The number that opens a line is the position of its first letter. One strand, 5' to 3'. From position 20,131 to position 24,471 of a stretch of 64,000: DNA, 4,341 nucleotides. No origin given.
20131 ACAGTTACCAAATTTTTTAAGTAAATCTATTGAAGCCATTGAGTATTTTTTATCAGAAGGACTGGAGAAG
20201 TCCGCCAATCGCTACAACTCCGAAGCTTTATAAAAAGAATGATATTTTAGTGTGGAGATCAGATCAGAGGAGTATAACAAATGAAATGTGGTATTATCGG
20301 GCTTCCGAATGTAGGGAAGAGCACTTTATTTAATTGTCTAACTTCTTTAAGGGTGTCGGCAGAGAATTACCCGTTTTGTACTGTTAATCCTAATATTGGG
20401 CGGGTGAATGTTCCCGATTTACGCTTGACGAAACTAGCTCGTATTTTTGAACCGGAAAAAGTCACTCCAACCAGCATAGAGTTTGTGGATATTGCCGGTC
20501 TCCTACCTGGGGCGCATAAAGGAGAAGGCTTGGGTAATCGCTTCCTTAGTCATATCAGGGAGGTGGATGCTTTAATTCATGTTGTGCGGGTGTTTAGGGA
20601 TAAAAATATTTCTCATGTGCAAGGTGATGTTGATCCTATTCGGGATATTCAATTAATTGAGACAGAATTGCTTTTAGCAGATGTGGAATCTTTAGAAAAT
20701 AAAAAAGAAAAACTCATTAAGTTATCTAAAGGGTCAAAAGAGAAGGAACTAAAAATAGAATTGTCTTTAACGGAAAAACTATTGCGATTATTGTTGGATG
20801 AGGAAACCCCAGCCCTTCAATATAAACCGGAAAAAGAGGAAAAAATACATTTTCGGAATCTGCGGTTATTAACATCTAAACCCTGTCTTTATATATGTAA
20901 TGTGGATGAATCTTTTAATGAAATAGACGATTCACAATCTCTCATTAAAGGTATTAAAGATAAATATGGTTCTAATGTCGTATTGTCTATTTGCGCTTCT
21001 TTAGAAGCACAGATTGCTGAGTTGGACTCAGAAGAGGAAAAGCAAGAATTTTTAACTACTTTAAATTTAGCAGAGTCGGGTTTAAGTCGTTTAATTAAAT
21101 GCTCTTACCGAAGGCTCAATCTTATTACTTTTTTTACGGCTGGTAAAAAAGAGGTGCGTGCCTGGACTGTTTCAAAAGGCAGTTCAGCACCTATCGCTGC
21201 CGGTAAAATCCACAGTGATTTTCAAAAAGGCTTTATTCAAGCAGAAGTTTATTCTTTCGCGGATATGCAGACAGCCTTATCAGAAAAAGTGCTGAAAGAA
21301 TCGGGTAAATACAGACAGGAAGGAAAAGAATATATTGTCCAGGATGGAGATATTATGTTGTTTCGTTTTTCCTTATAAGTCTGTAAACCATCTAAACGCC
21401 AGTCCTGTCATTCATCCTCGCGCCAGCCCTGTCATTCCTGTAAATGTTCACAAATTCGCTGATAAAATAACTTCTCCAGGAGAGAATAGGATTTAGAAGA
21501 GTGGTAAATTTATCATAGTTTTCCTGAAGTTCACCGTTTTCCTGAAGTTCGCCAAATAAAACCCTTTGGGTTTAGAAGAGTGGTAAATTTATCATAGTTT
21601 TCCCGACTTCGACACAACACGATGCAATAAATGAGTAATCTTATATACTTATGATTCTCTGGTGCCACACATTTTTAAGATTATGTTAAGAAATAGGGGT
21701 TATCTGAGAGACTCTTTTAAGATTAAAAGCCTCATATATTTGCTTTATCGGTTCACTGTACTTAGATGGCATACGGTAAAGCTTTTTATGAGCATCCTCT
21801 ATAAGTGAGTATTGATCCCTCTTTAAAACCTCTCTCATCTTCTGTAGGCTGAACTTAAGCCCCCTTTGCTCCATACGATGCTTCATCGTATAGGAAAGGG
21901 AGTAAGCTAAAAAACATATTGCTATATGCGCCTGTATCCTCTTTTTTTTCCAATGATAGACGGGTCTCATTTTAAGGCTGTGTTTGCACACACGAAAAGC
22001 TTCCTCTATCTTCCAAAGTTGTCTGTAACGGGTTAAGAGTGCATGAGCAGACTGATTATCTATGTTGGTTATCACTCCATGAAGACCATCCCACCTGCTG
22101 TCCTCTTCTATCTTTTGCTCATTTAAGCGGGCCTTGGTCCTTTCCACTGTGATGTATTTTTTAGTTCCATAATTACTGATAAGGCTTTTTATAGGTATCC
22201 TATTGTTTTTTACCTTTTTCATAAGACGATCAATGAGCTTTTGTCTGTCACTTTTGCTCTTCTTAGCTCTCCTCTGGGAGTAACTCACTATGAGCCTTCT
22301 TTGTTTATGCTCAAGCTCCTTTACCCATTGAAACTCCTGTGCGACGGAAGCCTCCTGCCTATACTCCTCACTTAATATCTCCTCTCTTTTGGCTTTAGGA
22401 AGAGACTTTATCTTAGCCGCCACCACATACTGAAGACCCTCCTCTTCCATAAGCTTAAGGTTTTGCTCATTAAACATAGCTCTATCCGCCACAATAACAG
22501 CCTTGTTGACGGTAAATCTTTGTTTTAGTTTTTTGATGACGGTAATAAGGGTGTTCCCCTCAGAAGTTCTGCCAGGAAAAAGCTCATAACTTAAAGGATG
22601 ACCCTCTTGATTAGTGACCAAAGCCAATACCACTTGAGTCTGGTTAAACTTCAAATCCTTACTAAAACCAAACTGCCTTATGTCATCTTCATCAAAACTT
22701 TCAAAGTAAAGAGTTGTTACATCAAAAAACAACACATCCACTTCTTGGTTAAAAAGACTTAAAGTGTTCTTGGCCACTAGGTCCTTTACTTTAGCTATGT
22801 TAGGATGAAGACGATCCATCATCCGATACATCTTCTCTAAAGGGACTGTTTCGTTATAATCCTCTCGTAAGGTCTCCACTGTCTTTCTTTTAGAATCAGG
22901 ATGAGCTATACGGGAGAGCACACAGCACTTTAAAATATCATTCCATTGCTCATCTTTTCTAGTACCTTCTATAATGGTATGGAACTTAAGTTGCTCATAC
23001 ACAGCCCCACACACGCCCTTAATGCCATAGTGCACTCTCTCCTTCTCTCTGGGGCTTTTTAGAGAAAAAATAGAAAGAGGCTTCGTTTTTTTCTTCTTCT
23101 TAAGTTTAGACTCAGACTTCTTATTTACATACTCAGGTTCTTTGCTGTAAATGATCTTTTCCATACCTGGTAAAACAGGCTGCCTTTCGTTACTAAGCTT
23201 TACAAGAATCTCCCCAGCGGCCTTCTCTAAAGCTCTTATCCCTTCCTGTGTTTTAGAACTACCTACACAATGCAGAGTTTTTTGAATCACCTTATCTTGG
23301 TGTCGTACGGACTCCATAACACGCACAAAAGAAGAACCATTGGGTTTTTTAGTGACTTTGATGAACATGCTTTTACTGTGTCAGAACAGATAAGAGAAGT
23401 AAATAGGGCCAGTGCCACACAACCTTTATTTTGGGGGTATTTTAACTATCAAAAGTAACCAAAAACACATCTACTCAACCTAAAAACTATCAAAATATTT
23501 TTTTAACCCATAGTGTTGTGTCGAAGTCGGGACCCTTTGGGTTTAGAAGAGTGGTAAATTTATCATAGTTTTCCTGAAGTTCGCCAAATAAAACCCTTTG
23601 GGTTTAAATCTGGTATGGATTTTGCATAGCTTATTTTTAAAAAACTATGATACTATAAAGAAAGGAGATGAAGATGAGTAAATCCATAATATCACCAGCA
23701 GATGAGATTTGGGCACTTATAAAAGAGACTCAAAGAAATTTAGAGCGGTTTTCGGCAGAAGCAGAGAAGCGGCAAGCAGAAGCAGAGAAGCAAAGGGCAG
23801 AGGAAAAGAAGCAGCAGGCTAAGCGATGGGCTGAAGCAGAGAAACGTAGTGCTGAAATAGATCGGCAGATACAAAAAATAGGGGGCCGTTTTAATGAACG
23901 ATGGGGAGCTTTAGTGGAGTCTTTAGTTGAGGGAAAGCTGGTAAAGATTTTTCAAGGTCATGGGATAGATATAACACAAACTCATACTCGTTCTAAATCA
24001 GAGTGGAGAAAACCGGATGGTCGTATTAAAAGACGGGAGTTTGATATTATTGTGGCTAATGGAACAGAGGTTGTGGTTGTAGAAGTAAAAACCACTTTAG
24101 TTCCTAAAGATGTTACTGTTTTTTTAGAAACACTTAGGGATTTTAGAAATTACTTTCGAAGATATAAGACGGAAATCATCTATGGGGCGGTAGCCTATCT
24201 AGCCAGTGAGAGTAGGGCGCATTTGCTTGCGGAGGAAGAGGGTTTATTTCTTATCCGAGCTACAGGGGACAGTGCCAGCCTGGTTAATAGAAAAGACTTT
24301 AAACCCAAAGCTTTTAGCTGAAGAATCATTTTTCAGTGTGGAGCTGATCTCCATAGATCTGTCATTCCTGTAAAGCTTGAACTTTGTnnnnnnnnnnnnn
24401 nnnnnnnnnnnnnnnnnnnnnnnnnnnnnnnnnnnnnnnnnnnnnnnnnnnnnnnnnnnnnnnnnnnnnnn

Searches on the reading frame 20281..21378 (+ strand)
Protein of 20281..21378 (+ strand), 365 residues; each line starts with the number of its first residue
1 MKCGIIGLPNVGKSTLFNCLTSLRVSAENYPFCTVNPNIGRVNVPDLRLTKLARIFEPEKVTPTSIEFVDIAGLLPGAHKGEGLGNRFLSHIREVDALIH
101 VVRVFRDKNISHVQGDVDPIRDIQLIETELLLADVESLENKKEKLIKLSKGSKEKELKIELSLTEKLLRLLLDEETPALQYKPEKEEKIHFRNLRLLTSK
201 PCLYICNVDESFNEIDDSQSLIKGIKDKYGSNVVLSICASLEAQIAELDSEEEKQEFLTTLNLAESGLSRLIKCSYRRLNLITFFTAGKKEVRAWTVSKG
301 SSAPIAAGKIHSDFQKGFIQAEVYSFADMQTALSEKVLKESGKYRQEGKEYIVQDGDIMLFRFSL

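Call 72: search_protein_families(library=pfam, proteins=[window:20281-21378:+], max_evalue=0.001)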
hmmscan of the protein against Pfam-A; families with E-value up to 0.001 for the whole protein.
window:20281-21378:+ (365 aa): 3 families
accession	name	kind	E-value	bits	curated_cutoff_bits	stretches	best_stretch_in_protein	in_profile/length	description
PF06071.19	YchF-GTPase_C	-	4.1e-37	126.6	27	1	281-363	1-83/84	Protein of unknown function (DUF933)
PF01926.29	MMR_HSR1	-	3.1e-22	79.3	21.9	1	3-114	2-93/113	50S ribosome-binding GTPase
PF02421.24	FeoB_N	-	1.5e-07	31.5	27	1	3-44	3-44/156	Ferrous iron transport protein B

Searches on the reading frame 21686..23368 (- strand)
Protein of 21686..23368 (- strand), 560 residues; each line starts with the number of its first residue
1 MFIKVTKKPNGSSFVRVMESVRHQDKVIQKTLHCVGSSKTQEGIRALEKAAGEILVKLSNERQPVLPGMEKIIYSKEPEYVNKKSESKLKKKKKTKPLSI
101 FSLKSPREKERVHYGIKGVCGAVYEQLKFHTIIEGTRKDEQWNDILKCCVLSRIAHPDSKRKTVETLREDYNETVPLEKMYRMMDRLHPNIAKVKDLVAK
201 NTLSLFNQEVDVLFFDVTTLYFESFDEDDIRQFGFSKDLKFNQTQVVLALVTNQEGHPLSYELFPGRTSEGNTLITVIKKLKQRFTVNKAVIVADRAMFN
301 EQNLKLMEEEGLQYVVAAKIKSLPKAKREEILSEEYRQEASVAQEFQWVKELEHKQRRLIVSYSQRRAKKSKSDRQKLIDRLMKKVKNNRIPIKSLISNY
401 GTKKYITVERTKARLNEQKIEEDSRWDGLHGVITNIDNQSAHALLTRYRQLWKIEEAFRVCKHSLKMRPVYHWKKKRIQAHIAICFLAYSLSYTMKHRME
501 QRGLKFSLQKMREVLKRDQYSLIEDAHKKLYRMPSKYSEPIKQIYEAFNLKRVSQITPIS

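Call 72: search_protein_families(library=pfam, proteins=[window:21686-23368:-], max_evalue=0.001)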
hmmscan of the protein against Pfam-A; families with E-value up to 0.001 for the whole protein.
window:21686-23368:- (560 aa): 2 families
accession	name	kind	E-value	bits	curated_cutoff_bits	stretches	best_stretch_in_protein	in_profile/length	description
PF01609.27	DDE_Tnp_1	-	6.2e-17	62.5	23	1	212-491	6-200/200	Transposase DDE domain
PF13701.12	DDE_Tnp_1_4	-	4.2e-06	25.7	34.7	1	253-501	177-379/435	Transposase DDE domain group 1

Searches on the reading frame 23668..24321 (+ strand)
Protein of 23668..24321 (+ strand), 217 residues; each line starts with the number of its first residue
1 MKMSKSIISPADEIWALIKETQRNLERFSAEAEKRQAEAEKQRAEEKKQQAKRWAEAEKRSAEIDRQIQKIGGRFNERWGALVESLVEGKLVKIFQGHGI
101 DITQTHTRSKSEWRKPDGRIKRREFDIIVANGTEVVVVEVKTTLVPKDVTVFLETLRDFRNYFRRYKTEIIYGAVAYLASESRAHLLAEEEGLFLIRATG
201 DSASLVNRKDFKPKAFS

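Call 57: search_protein_families(library=ncbifam, proteins=[window:23668-24321:+], max_evalue=0.01)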
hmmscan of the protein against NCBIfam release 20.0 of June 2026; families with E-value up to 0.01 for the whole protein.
window:23668-24321:+ (217 aa): 2 families
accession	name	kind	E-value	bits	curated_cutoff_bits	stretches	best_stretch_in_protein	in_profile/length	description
NF004651.0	PRK05996.1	equivalog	0.0036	16.8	342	1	21-94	237-309/424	MotB family protein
NF006612.0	PRK09174.1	equivalog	0.0052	16.5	183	1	29-92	128-190/204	F0F1 ATP synthase subunit B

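Call 72: search_protein_families(library=pfam, proteins=[window:23668-24321:+], max_evalue=0.001)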
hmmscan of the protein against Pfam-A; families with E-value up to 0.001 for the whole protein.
window:23668-24321:+ (217 aa): 0 families
